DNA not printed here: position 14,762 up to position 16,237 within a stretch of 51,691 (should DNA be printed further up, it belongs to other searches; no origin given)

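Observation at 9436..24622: Five-copy paralogous gene family (WCIT core plus MORN-variant-like '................' repeats) interleaved with tail genes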

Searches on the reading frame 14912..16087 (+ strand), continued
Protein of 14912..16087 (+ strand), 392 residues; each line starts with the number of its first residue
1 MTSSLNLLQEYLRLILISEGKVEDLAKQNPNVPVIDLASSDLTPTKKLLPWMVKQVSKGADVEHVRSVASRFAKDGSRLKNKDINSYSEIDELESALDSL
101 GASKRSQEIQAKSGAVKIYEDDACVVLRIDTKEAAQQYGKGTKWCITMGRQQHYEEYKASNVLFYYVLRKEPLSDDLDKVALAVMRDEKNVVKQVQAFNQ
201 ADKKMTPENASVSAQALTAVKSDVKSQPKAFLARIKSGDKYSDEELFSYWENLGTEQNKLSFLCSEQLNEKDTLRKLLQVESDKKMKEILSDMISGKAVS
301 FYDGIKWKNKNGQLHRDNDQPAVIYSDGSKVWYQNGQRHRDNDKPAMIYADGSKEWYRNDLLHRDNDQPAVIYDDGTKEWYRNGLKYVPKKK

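Call 35: get_annotated_region(hit=H2, flank=2500)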
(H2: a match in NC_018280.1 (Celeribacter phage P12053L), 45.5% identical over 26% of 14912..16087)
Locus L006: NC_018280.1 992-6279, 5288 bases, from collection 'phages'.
description: Celeribacter phage P12053L, complete genome.
organism: Celeribacter phage P12053L (NCBI taxid 1197951)
taxonomy: Viruses; Duplodnaviria; Heunggongvirae; Uroviricota; Caudoviricetes; Zobellviridae; Cobavirinae; Siovirus; Siovirus coreense
host: Celeribacter sp. IMCC12053; source: seawater; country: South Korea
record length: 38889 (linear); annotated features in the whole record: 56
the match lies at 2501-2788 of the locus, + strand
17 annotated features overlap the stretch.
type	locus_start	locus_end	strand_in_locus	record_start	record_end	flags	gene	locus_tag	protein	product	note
CDS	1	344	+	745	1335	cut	-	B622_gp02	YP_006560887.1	hypothetical protein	-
CDS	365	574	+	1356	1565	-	-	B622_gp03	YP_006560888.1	hypothetical protein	containing helix-turn-helix domain; PF14090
CDS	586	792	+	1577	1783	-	-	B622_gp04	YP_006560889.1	hypothetical protein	-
CDS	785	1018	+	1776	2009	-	-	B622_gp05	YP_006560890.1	hypothetical protein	-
CDS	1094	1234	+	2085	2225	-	-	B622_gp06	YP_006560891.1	hypothetical protein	-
CDS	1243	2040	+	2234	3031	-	-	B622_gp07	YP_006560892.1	thymidylate synthase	ThyX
CDS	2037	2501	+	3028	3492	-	-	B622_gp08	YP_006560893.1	endonuclease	-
CDS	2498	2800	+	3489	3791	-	-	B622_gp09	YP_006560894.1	hypothetical protein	-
CDS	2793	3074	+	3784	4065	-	-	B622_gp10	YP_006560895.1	hypothetical protein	-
CDS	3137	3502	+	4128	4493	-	-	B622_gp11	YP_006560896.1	hypothetical protein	-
CDS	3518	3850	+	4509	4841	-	-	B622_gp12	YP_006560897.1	hypothetical protein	-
CDS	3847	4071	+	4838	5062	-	-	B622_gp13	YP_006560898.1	hypothetical protein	-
CDS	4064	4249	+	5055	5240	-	-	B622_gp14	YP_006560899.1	hypothetical protein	-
CDS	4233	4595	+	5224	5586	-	-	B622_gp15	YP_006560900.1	hypothetical protein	-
CDS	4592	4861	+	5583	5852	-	-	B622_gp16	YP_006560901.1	hypothetical protein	-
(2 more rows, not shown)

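Call 40: search_protein_families(library=ncbifam, proteins=[window:14912-16087:+], max_evalue=0.01)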
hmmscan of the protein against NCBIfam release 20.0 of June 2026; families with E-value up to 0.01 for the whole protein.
window:14912-16087:+ (392 aa): 0 families

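Call 52: find_encoding_contigs(protein=P0020, flank=10000, max_places=5)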
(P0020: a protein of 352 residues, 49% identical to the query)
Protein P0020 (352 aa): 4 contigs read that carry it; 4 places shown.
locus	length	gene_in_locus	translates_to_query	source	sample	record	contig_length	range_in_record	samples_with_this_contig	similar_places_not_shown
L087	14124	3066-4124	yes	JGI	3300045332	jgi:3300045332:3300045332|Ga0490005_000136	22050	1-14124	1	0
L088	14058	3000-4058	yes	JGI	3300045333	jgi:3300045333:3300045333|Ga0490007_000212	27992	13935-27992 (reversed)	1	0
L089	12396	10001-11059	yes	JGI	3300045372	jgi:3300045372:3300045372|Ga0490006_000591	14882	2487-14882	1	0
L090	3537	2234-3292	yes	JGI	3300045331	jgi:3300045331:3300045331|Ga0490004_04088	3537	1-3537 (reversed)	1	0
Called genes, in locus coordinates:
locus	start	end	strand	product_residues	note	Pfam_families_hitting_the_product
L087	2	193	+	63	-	?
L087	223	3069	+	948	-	-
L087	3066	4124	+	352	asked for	-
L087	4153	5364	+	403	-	PF00476:DNA_pol_A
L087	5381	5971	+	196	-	PF01966:HD (weak)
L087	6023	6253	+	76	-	-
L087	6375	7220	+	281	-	-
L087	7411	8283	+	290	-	PF24308:DUF7487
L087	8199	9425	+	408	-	PF00154:RecA_N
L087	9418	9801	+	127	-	-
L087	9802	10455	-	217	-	-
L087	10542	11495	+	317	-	PF02739:5_3_exonuc_N, PF01367:5_3_exonuc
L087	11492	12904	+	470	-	PF03796:DnaB_C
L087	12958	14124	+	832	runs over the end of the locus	PF00317:Ribonuc_red_lgN (weak), PF02867:Ribonuc_red_lgC, PF12637:TSCPD (weak)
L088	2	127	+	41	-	?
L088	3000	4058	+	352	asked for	-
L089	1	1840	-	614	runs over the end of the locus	-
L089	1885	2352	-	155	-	PF04965:GPW_gp25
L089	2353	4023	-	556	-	-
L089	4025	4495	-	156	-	PF00293:NUDIX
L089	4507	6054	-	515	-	-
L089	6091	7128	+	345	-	-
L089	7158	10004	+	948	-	-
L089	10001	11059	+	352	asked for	-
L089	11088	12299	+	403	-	PF00476:DNA_pol_A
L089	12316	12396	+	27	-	?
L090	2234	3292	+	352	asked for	-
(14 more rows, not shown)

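Call 53: find_encoding_contigs(protein=P0002, flank=10000, max_places=3)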
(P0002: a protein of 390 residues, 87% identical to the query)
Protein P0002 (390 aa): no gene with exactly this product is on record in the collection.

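Call 54: fold_search(model_id=the predicted structure, library=viral)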
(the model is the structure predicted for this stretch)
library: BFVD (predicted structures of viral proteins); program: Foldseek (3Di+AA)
matches with E <= 10: 459; with E <= 0.001: 54
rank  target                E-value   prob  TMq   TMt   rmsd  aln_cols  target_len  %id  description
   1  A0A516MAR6            2.6e-12  1.00  0.32  0.18   9.3       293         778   17  (no name in the UniProt tables at hand)
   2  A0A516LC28            2.6e-11  1.00  0.23  0.17  18.3       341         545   17  (no name in the UniProt tables at hand)
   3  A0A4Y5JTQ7            7.4e-11  1.00  0.23  0.19  22.8       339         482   18  Structural protein [Pseudomonas phage vB_PaeM_PA5oct]
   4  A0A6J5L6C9            2.8e-10  1.00  0.27  0.29  22.5       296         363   19  Uncharacterized protein [uncultured Caudovirales phage]
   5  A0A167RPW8            6.8e-10  1.00  0.21  0.27   0.9        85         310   54  Uncharacterized protein [Powai lake megavirus]
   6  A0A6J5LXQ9            8.9e-10  1.00  0.23  0.32  14.6       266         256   21  Uncharacterized protein [uncultured Caudovirales phage]
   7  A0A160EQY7            1.3e-09  1.00  0.22  0.36   1.4        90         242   44  Uncharacterized protein [Powai lake megavirus]
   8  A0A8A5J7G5            2.5e-09  1.00  0.20  0.21   1.1        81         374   56  (no name in the UniProt tables at hand)
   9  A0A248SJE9            8.1e-09  1.00  0.24  0.36  16.3       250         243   20  (no name in the UniProt tables at hand)
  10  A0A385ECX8            8.5e-09  1.00  0.25  0.37  13.3       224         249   19  Uncharacterized protein [Caulobacter phage CcrBL9]
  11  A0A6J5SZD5            9.5e-09  1.00  0.23  0.16  21.7       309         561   18  Uncharacterized protein [uncultured Caudovirales phage]
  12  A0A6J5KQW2            1.7e-08  1.00  0.20  0.52   1.1        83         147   54  Uncharacterized protein [uncultured Caudovirales phage]
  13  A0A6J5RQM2            3.0e-08  1.00  0.21  0.75   1.5        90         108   39  Uncharacterized protein [uncultured Caudovirales phage]
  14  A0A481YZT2            3.0e-08  1.00  0.21  0.26  13.7       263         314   19  Uncharacterized protein [Marseillevirus LCMAC202]
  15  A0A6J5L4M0            3.4e-08  1.00  0.23  0.22  25.1       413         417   14  Uncharacterized protein [uncultured Caudovirales phage]
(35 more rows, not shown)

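Call 55: find_encoding_contigs(protein=P0015, flank=10000, max_places=2)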
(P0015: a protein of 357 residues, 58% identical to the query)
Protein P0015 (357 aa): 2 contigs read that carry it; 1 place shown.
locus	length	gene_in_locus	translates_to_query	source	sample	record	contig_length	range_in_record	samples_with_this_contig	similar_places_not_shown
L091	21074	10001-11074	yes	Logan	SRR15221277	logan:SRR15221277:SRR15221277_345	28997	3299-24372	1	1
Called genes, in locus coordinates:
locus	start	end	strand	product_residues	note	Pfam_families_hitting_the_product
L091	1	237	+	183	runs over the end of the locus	-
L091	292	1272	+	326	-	PF08275:DNAG_N (faint)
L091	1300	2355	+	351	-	-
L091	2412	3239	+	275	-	-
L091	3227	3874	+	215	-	PF00149:Metallophos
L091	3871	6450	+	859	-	PF02463:SMC_N (faint), PF13476:AAA_23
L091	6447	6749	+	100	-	-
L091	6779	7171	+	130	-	-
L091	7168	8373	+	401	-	-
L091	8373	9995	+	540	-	PF03237:Terminase_6N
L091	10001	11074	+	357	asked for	-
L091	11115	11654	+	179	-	-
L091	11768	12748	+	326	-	PF24308:DUF7487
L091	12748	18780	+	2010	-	PF07591:PT-HINT (faint), PF14890:Intein_splicing, PF13392:HNH_3 (faint), PF07230:Portal_T4, PF14890:Intein_splicing, PF07230:Portal_T4, PF14890:Intein_splicing, PF07230:Portal_T4 (weak)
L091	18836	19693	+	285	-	-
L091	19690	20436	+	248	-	-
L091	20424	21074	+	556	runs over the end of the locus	PF03420:Peptidase_S77, PF14528:LAGLIDADG_3 (faint), PF03420:Peptidase_S77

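Call 60: find_encoding_contigs(protein=P0019, flank=10000, max_places=2)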
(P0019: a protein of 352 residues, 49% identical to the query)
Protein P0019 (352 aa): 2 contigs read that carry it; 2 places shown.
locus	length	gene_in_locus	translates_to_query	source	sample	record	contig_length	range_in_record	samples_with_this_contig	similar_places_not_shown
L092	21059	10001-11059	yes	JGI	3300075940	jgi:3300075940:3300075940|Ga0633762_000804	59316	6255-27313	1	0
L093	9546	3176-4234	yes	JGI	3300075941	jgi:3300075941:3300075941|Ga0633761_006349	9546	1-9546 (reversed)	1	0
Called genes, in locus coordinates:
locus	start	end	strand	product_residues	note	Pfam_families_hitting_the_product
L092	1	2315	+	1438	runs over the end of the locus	-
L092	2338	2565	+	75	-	-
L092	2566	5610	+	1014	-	-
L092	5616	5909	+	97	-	-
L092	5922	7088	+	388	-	-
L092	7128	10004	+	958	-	-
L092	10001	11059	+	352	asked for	-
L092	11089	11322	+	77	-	-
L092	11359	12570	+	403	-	PF00476:DNA_pol_A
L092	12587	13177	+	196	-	PF01966:HD (weak)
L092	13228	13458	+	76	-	-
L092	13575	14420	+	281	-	PF08804:gp32 (weak)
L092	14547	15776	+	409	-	PF00154:RecA_N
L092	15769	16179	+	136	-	-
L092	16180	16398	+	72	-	-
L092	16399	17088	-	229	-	-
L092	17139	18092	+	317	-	PF02739:5_3_exonuc_N, PF01367:5_3_exonuc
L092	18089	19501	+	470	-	PF03796:DnaB_C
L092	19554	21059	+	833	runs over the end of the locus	PF00317:Ribonuc_red_lgN (weak), PF02867:Ribonuc_red_lgC, PF12637:TSCPD (faint)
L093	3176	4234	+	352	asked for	-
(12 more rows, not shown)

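Call 107: search_protein_families(library=padloc, proteins=[window:14912-16087:+, P0047], max_evalue=0.01)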
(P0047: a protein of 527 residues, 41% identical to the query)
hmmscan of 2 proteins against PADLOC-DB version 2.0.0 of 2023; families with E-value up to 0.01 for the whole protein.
window:14912-16087:+ (392 aa): 0 families

P0047 (527 aa): 0 families
